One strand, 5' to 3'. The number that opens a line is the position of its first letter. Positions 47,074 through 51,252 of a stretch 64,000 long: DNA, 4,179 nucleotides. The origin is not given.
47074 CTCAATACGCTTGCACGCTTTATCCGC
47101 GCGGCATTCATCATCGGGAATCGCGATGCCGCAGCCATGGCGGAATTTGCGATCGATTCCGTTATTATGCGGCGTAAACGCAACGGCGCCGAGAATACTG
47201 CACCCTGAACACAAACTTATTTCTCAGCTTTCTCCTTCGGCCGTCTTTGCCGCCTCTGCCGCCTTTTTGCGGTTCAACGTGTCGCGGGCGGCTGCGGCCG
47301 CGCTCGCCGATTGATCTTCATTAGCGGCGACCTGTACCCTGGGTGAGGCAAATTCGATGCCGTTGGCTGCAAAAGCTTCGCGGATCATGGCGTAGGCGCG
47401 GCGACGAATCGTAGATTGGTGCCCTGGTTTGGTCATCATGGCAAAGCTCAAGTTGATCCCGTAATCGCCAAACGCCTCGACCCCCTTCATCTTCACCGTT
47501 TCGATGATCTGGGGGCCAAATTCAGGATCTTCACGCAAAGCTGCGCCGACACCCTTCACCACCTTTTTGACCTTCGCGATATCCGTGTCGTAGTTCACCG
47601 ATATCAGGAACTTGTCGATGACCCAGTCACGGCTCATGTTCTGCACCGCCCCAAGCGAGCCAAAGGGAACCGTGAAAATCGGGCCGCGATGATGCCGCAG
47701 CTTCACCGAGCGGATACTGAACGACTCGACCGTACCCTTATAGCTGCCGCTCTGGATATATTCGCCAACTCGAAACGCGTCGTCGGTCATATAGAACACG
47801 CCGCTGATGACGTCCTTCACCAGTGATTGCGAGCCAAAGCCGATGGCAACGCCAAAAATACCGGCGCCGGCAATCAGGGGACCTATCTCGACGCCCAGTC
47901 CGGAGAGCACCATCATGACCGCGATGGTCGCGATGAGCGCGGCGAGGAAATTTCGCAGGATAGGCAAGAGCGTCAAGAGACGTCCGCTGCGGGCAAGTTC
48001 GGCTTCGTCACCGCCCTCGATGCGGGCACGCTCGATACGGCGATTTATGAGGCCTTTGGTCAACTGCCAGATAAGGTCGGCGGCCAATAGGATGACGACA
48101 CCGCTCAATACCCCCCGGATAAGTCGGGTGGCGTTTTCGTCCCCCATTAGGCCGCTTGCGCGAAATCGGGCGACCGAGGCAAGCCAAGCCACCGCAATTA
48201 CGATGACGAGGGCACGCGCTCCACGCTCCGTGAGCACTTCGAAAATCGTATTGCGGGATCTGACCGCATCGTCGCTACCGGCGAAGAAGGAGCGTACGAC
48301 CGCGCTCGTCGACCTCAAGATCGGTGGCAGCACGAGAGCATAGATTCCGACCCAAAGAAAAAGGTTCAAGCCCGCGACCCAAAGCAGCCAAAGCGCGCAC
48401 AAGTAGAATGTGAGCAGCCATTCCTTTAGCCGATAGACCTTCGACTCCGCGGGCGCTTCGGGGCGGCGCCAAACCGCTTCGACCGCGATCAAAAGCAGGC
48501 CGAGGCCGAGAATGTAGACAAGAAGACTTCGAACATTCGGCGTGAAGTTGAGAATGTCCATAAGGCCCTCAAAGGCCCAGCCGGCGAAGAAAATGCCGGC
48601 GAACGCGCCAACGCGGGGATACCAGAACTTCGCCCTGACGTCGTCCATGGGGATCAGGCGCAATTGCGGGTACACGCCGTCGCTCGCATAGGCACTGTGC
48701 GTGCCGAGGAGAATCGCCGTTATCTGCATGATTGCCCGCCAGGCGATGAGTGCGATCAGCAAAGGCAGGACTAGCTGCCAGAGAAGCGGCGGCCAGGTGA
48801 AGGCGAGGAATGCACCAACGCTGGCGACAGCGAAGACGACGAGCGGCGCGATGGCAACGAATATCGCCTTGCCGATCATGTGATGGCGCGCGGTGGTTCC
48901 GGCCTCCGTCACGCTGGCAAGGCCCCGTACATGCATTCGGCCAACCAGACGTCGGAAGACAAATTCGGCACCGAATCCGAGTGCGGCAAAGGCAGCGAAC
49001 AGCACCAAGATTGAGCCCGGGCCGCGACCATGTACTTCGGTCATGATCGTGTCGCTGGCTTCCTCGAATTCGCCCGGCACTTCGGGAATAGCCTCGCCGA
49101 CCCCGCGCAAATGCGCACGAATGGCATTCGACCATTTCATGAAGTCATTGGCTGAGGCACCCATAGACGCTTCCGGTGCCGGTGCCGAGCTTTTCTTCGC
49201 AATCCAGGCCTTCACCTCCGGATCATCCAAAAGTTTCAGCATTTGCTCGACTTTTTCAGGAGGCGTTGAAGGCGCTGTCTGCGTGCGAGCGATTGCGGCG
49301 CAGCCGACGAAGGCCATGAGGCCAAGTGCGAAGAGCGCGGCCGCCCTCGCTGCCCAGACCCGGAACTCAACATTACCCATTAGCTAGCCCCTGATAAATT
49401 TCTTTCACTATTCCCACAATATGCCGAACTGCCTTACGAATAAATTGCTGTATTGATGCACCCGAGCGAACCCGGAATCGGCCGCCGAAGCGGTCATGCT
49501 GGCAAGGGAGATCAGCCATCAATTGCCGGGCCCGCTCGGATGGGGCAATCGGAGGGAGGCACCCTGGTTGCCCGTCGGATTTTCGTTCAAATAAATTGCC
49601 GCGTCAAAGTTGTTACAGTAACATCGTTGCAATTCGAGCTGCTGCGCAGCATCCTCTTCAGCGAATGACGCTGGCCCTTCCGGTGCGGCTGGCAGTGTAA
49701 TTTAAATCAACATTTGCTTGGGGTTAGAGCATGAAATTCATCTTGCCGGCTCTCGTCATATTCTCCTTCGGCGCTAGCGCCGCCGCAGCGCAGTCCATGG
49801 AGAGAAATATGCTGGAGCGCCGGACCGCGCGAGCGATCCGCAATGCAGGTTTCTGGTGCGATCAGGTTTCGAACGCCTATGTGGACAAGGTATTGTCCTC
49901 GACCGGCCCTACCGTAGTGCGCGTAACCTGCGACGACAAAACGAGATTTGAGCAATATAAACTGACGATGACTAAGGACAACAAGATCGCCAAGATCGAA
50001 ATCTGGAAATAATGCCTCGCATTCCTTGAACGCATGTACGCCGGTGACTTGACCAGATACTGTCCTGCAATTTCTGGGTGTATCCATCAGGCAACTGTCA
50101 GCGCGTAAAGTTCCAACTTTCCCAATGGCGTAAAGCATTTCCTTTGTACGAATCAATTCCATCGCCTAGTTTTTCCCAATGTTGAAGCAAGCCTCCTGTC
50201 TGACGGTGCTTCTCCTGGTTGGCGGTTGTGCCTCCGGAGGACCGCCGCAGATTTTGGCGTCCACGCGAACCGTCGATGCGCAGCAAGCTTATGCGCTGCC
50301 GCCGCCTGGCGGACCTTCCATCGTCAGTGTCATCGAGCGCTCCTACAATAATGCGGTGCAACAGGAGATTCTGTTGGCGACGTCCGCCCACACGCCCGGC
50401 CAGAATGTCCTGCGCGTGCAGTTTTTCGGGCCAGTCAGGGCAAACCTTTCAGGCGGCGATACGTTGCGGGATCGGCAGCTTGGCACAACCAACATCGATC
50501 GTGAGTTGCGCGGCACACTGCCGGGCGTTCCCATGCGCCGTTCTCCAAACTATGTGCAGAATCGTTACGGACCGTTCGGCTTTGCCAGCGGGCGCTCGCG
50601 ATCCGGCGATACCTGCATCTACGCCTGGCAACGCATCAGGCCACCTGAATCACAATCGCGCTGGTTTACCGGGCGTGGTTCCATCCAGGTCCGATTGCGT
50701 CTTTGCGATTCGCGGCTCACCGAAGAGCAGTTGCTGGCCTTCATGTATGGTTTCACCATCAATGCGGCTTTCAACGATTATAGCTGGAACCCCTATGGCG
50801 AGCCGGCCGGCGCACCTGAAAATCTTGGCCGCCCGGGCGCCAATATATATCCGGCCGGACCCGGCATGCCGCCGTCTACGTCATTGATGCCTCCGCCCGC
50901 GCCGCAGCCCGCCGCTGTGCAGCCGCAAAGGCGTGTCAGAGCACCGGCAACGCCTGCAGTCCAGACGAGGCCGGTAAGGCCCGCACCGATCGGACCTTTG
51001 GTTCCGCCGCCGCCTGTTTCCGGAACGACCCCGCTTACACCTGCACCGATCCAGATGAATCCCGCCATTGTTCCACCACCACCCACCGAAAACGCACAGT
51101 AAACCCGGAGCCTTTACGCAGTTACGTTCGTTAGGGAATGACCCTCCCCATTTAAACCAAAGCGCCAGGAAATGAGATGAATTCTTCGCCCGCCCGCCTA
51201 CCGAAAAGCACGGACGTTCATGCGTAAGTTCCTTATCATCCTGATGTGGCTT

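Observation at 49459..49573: Highly structured candidate RNA upstream of mscS, with strand-specific G-U pairs and anti-SD loops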

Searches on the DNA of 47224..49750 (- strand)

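Call 4: search_rna_families(source=window, start=49300, end=49750, threshold=evalue, max_evalue=10, show_alignments=3)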
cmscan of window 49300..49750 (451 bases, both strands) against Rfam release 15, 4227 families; matches with E-value up to 10: 0.
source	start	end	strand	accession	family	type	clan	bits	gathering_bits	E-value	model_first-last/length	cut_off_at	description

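Call 11: search_dna_similar(query=window:49440-49620:-, collection=plasmids, mode=distant, max_evalue=0.01, max_rows=40)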
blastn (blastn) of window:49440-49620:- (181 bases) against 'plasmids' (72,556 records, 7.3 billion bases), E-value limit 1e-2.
Records with a match: 1; places in all: 1; records where one place covers at least 80% of the query: 0.
Best place of each record, by identity: 60-80% 1.
By first word of the organism name: Phyllobacterium 1.
By predicted mobility (MOB-suite, as given by PLSDB): non-mobilizable 1.
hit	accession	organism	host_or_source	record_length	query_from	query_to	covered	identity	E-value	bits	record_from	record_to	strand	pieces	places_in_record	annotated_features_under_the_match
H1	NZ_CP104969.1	Phyllobacterium zundukense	Vicia costata,cell culture,root nodule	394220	48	119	40%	78.7%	7e-6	58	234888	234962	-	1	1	none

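Call 13: get_annotated_region(hit=H1, flank=2500)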
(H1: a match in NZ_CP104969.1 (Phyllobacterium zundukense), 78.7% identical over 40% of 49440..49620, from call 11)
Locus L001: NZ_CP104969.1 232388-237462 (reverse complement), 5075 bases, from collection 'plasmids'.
description: Phyllobacterium zundukense strain A18/3m plasmid p_unnamed4, complete sequence
organism: Phyllobacterium zundukense (NCBI taxid 1867719)
taxonomy: Bacteria; Pseudomonadota; Alphaproteobacteria; Hyphomicrobiales; Phyllobacteriaceae; Phyllobacterium; Phyllobacterium zundukense
host: -; source: Vicia costata,cell culture,root nodule; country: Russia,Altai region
typing (MOB-suite, as given by PLSDB): non-mobilizable
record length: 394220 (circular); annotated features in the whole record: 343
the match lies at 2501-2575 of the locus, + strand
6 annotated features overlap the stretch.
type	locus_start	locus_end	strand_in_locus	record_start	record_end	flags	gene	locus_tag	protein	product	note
CDS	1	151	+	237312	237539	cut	-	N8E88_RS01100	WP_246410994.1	hypothetical protein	-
CDS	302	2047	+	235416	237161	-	-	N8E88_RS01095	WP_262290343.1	hypothetical protein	-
CDS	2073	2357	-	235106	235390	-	-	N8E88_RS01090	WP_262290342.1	hypothetical protein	-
CDS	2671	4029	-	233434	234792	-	-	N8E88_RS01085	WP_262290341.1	alpha/beta hydrolase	-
CDS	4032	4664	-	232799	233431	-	-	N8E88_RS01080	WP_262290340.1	response regulator transcription factor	GO:0000160 - phosphorelay signal transduction system [Evidence IEA]; GO:0006355 - regulation of DNA-templated ...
CDS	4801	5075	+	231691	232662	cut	-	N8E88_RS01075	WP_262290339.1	glycine betaine ABC transporter substrate-binding protein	GO:0055085 - transmembrane transport [Evidence IEA]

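Call 15: search_dna_similar(query=L001:2430-2650:+, collection=plasmids, mode=distant, max_evalue=1, max_rows=40)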
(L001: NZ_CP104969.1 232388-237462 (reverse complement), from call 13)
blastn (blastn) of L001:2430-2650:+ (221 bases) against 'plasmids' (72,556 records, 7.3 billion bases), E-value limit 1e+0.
Records with a match: 5; places in all: 6; records where one place covers at least 80% of the query: 1.
Best place of each record, by identity: >=99% 1; 80-90% 2; 60-80% 2.
By first word of the organism name: Phyllobacterium 1; Mycolicibacterium 1; Amycolatopsis 1; Nonomuraea 1; Azospirillum 1.
By predicted mobility (MOB-suite, as given by PLSDB): non-mobilizable 3; mobilizable 2.
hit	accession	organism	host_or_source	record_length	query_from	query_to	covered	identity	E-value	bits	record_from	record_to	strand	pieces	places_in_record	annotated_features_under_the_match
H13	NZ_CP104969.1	Phyllobacterium zundukense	Vicia costata,cell culture,root nodule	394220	1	221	100%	100.0%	6e-109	399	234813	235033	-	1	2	none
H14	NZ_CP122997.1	Mycolicibacterium aubagnense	wall sediment of Poderosa mine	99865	75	121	21%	78.7%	6e-1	41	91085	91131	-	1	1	hypothetical protein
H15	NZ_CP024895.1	Amycolatopsis sp. AA4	Soil sample,soil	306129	89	134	21%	76.9%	6e-1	42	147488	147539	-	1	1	L,D-transpeptidase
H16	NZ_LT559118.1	Nonomuraea gerenzanensis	-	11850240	100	137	17%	84.6%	6e-1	41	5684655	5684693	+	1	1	none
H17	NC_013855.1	Azospirillum sp. B510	-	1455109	161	198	17%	84.2%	2e-1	43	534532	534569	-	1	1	record has no annotation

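Call 64: search_dna_similar(query=L026:1240-1440:+, collection=plasmids, mode=distant, max_evalue=0.1, max_rows=20)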
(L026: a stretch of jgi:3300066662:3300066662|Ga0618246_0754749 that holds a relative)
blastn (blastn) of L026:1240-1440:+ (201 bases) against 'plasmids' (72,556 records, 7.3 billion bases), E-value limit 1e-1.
No match.

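Call 66: build_rna_model(alignment_id=A3, structure=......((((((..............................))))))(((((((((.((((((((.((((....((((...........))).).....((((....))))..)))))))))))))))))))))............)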
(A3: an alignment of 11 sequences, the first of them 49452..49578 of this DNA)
Model R1 built from alignment A3 (11 sequences, 147 columns); structure: as given.
model positions 127; base pairs 35; branch points 2; effective number of sequences 1.61; information 0.59 bits per position. Calibrated on 0.2 Mb of random sequence (short: E-values are rough).
structure used (alignment columns):
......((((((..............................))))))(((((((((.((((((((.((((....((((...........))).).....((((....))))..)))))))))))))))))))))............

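Call 67: search_with_rna_model(model_id=R1, sources=[window, L001, L002, L003, L004, L005, L006, L007, L008, L009, L010, L011, L012, L013, L014, L015, L016, L017, L018, L019, L020, L021, L022, L023, L024, L025, L026, L027, L028], max_evalue=10)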
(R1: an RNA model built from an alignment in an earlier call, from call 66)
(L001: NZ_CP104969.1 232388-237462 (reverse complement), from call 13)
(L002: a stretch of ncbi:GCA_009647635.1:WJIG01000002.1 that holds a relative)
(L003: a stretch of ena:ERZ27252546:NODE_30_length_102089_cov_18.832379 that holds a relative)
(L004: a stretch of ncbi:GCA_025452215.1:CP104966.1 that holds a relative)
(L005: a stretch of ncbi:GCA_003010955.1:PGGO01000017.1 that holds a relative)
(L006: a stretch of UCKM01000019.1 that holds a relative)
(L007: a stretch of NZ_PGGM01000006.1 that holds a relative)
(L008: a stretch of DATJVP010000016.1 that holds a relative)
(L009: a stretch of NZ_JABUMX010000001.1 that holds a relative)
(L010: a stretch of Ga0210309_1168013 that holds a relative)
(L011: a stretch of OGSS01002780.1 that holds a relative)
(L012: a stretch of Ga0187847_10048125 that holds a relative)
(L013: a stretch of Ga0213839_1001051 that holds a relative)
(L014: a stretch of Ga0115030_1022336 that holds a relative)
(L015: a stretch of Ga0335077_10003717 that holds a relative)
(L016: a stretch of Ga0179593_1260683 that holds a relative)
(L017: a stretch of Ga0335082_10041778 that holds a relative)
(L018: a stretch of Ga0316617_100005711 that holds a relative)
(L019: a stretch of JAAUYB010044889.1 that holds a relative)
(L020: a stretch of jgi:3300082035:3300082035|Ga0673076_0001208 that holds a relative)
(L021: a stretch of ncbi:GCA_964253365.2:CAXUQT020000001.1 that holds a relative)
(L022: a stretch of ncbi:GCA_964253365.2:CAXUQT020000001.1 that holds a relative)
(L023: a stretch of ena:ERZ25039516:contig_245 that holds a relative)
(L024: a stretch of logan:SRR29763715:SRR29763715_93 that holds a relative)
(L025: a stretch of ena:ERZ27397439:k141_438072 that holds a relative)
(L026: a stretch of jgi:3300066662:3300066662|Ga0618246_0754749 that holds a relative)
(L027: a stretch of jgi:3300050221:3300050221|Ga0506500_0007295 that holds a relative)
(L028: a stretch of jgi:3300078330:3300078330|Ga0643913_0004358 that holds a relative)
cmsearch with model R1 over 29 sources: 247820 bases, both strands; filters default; matches with E-value up to 10: 22.
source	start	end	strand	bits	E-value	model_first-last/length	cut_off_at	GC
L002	2802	2928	+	142.2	1.2e-27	1-127/127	no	0.67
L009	4644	4770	-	142.2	1.2e-27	1-127/127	no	0.67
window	49452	49578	-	137.8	9.9e-27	1-127/127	no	0.66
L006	5554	5680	-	133.7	7.1e-26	1-127/127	no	0.64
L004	2800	2927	+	126.4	2.4e-24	1-127/127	no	0.61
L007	7539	7666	+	126.3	2.5e-24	1-127/127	no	0.62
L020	1801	1928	+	115.6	4.3e-22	1-127/127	no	0.6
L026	1298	1426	+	112.9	1.6e-21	1-127/127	no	0.67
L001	2496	2622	+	81.3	6.7e-15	1-127/127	no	0.69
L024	1006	1137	+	69.8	1.7e-12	1-127/127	no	0.63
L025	627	758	+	69.5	2e-12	1-127/127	no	0.61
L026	1327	1453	-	24.2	0.0058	1-127/127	no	0.65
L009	4625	4741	+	18.8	0.081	1-127/127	no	0.59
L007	7568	7683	-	17.6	0.14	1-127/127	no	0.56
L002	2838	2921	-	17.3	0.17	37-120/127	no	0.68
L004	2829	2944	-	15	0.49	1-127/127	no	0.55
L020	1830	1933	-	14.5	0.63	1-127/127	no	0.62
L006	5543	5651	+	13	1.3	1-127/127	no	0.58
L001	2534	2614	-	9.6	6.6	38-119/127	no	0.69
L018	4761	4841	-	9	9.1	1-127/127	no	0.52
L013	13742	13804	+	8.9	9.4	1-127/127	no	0.76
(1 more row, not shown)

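Call 82: search_with_rna_model(model_id=R1, sources=[L029, L030, L031, L032], max_evalue=10, filters=off)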
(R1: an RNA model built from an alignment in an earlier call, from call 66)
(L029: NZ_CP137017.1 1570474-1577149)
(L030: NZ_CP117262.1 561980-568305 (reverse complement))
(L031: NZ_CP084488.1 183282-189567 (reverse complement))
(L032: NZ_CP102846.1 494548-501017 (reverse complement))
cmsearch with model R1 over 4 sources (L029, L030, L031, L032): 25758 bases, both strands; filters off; matches with E-value up to 10: 31.
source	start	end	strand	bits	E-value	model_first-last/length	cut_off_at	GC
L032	4066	4139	-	8.5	1.2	1-127/127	no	0.72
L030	5748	5766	+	8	1.5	63-81/127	no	0.58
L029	4743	4838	-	7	2.4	1-127/127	no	0.72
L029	2155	2274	-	6.8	2.7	1-127/127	no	0.68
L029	1682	1814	+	6.8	2.7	1-127/127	no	0.62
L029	1237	1360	-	6.5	3.1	1-127/127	no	0.69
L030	5640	5730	+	6.3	3.4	1-127/127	no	0.68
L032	3579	3661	-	6.2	3.6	1-127/127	no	0.65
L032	1313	1388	-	6.1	3.8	1-127/127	no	0.71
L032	4376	4456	-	5.9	4.1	1-127/127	no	0.67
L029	2586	2670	-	5.8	4.2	1-127/127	no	0.66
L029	1974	2007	+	5.6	4.7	63-99/127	no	0.82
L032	3091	3126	+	5.5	5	63-98/127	no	0.53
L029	3070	3171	+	5.4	5.1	1-127/127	no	0.63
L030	2714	2800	+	5.4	5.3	1-127/127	no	0.7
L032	2836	2923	+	5.2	5.9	1-127/127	no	0.7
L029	1150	1209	+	5.1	6.1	1-127/127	no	0.62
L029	6377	6521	-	5.1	6.1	1-127/127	no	0.62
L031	590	626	-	5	6.3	63-99/127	no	0.65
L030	967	1046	+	4.9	6.6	1-127/127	no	0.68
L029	2687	2761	-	4.9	6.7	1-127/127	no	0.65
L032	6164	6229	-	4.8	6.9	1-127/127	no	0.67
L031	1460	1583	+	4.7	7.3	1-127/127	no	0.55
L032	4732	4833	+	4.6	7.8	1-127/127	no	0.7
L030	2986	3064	+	4.5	8.2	1-127/127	no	0.53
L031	3065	3131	+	4.4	8.3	1-127/127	no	0.55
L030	288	395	+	4.4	8.4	1-127/127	no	0.59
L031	753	815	+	4.4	8.5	1-127/127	no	0.62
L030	4015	4062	-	4.4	8.5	1-127/127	no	0.71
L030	701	769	-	4.2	9.3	1-127/127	no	0.58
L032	592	603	+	4.1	9.8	86-97/127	no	0.92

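Call 84: search_rna_families(sources=[L001, L004, L020, L026], threshold=evalue, max_evalue=5)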
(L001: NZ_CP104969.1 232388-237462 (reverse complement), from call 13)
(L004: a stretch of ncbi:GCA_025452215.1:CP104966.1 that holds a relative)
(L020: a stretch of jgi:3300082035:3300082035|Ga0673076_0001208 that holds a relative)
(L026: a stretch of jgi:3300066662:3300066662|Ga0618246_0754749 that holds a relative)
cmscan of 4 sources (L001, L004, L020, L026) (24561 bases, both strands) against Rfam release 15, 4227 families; matches with E-value up to 5: 4.
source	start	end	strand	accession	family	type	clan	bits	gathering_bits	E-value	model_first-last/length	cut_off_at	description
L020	1111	1184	+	RF00005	tRNA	Gene; tRNA;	CL00001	64.1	29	4.9e-12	1-71/71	no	tRNA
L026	680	753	+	RF00005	tRNA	Gene; tRNA;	CL00001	64.1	29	4.9e-12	1-71/71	no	tRNA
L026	2625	2697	-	RF01198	snoR69Y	Gene; snRNA; snoRNA; CD-box;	CL00051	30.4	45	0.076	1-99/99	no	Small nucleolar RNA snoR69Y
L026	674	786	+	RF02435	SpF41_sRNA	Gene; sRNA;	-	25.8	52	3.5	1-105/105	no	Streptococcus sRNA SpF41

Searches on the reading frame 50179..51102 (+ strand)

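Call 76: search_protein_families(library=pfam, proteins=[window:50179-51102:+], max_evalue=0.01)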
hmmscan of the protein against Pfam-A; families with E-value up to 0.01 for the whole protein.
window:50179-51102:+ (307 aa): 1 family
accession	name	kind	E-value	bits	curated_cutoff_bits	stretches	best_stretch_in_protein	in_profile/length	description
PF17038.10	CBP_BcsN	-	1.6e-72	243.4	25.6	1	39-223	2-186/186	Cellulose biosynthesis protein BcsN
